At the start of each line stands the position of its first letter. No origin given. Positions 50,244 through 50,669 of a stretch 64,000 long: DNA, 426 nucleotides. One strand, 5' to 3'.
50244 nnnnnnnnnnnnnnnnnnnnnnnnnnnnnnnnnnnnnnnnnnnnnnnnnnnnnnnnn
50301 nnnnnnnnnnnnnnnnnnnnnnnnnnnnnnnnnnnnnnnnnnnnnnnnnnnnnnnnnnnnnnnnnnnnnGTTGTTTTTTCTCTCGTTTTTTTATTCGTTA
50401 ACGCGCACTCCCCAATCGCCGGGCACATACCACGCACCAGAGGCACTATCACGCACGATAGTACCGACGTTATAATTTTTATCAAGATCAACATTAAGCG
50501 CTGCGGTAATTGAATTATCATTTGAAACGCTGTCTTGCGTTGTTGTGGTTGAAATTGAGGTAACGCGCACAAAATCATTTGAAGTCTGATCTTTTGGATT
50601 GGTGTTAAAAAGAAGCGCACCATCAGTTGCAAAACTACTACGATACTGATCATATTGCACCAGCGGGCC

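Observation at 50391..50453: Near-invariant extreme C-terminal tail shared by the three giant proteins, a candidate sorting or anchoring signal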

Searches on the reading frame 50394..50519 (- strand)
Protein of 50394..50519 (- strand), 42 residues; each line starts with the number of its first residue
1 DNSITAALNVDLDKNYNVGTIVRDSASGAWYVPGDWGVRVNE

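Call 49: find_homologous_proteins(query=A7, max_evalue=10)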
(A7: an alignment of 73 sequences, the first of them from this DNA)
Query A7 (73 sequences): 14 candidates shared short words with the query, none scored E <= 10.
